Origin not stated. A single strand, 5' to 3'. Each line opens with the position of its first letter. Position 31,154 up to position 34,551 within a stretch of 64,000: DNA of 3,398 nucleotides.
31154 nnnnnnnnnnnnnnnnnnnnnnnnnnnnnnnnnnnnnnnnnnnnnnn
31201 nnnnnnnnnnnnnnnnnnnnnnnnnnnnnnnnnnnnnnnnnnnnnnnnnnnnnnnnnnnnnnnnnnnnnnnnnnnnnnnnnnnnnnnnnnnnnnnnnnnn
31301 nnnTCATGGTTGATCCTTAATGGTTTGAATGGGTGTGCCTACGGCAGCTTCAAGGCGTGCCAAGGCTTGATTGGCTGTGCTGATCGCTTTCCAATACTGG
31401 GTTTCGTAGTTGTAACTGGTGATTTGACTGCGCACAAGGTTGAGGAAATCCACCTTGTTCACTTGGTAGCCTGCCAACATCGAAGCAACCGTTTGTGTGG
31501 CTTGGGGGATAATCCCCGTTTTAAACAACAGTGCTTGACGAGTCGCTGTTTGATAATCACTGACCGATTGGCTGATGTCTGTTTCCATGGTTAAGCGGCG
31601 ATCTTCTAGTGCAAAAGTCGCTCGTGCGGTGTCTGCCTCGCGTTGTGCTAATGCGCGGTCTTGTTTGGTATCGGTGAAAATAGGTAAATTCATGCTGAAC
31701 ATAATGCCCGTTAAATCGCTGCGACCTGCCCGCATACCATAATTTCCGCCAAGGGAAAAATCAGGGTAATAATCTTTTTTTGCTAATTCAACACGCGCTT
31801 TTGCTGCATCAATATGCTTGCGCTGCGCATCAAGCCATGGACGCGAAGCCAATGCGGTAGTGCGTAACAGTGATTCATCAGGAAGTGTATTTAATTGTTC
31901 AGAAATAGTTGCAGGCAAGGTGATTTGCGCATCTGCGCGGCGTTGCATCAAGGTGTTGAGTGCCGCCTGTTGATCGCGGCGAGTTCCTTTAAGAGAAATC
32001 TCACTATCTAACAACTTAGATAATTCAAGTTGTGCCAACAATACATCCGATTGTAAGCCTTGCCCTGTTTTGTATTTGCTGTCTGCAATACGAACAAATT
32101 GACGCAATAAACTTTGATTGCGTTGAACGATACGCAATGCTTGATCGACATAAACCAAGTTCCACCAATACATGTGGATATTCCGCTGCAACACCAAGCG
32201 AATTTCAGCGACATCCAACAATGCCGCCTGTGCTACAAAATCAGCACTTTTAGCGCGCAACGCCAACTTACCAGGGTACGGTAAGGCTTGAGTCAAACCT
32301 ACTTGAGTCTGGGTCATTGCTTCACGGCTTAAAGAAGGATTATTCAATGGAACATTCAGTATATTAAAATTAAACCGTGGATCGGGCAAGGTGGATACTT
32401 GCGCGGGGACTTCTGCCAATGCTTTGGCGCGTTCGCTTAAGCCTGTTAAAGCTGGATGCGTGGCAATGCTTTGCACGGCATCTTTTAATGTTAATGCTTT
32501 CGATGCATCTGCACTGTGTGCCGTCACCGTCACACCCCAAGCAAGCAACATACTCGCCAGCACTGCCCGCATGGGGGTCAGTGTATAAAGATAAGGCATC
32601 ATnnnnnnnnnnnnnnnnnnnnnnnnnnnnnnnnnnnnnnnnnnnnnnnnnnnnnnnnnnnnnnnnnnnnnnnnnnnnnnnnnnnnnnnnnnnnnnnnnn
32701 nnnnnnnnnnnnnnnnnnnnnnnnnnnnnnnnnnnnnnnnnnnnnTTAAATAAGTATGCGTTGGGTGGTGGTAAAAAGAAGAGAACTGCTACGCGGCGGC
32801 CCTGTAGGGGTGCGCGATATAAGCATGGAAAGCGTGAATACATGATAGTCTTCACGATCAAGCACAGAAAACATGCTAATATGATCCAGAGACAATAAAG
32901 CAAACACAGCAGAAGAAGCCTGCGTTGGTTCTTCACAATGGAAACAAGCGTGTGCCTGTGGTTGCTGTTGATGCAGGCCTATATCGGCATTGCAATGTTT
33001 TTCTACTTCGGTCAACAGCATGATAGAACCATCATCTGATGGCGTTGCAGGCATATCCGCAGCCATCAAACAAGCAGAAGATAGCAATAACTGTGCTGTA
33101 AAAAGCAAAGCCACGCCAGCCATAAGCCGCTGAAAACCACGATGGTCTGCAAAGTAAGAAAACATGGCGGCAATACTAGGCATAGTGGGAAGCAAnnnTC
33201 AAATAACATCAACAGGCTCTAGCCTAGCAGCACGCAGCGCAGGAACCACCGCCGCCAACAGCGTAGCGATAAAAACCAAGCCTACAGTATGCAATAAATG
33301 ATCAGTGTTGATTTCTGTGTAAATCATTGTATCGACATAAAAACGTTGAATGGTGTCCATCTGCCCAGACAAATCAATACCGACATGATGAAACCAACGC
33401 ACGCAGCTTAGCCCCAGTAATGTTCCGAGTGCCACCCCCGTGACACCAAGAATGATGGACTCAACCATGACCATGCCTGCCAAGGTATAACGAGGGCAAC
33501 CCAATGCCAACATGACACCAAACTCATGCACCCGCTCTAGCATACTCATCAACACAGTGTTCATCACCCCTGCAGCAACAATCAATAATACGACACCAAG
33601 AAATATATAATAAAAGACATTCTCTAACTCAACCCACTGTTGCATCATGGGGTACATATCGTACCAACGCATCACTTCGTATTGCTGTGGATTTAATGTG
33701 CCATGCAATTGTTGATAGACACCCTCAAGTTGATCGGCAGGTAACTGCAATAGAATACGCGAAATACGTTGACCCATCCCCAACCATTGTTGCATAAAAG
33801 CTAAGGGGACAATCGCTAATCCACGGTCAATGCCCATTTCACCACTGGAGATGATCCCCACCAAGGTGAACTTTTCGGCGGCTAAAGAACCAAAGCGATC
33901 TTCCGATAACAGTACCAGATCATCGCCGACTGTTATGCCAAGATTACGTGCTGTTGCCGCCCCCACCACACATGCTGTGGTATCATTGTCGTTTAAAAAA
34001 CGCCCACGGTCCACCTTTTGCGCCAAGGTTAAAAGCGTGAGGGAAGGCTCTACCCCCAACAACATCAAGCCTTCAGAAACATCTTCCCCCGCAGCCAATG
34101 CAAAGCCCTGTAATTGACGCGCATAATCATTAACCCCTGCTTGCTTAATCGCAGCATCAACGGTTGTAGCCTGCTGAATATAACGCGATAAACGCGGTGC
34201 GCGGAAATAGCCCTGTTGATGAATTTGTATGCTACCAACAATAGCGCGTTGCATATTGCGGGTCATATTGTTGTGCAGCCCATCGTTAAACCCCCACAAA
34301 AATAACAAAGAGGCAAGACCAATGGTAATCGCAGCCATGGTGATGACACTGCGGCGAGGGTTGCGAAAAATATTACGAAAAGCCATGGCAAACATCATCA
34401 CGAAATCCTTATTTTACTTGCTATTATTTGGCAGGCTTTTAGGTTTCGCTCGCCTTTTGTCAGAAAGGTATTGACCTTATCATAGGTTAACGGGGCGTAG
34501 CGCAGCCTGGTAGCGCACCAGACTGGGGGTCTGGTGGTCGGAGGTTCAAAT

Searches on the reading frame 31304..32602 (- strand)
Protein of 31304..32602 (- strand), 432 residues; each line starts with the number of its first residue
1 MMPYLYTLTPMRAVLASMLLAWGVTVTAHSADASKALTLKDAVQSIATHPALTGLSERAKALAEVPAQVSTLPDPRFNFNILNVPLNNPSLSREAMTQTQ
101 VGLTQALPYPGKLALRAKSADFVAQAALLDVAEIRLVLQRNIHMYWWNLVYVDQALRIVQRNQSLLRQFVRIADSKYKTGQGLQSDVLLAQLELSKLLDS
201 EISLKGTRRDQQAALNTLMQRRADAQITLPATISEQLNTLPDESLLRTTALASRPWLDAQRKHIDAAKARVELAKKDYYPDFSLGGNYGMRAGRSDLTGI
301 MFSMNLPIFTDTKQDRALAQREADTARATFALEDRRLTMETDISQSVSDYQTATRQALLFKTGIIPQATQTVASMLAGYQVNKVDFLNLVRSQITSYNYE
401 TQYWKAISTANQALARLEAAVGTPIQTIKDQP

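Call 5: search_protein_families(library=ncbifam, proteins=[window:31304-32602:-])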
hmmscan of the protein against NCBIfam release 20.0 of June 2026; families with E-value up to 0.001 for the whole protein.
window:31304-32602:- (432 aa): 4 families
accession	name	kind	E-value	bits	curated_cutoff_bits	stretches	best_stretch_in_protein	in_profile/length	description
TIGR01844.1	type_I_sec_TolC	subfamily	3.3e-14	52.7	225.15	1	101-423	75-399/414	TolC family outer membrane protein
TIGR01845.1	outer_NodT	subfamily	4.9e-12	45.4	210.05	1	117-422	146-458/460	efflux transporter outer membrane subunit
NF007390.0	PRK09915.1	equivalog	1.7e-07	30.3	597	1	122-292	170-339/488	MdtP family multidrug efflux transporter outer membrane subunit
NF047721.1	ToxDrgExpTdeA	equivalog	2.4e-05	23.4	550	1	111-310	134-339/455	toxin/drug exporter TdeA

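Call 7: search_protein_families(library=pfam, proteins=[window:31304-32602:-])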
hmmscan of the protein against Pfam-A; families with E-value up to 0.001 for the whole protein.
window:31304-32602:- (432 aa): 1 family
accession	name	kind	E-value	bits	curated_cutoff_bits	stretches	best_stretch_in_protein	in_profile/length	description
PF02321.23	OEP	-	2.4e-41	142.1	22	2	247-422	5-187/187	Outer membrane efflux protein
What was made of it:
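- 31304..32602 (-): Outer-membrane factor ('cusC' by position). It belongs to the OEP/TolC family, has a signal peptide and has no lipobox Cys. PF02321 OEP, E = 2.4e-41 (call 7).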

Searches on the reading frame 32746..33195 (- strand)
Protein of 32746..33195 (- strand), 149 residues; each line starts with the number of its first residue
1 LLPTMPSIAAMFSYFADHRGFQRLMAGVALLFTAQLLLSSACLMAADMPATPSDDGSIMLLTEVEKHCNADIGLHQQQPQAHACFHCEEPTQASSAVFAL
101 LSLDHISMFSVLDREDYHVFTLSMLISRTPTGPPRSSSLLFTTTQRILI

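Call 5: search_protein_families(library=ncbifam, proteins=[window:32746-33195:-])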
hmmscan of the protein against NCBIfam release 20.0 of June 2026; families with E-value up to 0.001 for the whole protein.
window:32746-33195:- (149 aa): 0 families

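Call 7: search_protein_families(library=pfam, proteins=[window:32746-33195:-])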
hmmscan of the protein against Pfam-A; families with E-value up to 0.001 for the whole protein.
window:32746-33195:- (149 aa): 0 families

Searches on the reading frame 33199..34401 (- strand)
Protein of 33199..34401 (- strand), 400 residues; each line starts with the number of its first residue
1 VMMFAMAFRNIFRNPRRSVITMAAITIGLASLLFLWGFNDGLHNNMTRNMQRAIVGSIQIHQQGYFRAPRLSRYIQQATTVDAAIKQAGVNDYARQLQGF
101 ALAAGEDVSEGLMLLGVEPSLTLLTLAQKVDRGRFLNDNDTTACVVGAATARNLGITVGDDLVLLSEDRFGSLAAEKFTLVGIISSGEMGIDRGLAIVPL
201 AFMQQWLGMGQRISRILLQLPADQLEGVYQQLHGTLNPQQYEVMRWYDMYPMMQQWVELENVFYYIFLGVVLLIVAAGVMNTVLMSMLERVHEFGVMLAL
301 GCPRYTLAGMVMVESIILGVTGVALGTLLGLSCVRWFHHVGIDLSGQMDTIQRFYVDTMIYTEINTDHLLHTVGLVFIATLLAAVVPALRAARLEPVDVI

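Call 7: search_protein_families(library=pfam, proteins=[window:33199-34401:-])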
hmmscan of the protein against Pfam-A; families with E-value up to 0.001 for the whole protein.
window:33199-34401:- (400 aa): 2 families
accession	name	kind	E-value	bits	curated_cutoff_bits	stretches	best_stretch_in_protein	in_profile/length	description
PF12704.14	MacB_PCD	-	7.1e-18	66.1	27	1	18-228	1-200/207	MacB-like periplasmic core domain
PF02687.27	FtsX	-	1.1e-16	61.4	25.5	1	266-396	2-120/120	FtsX-like permease C-terminal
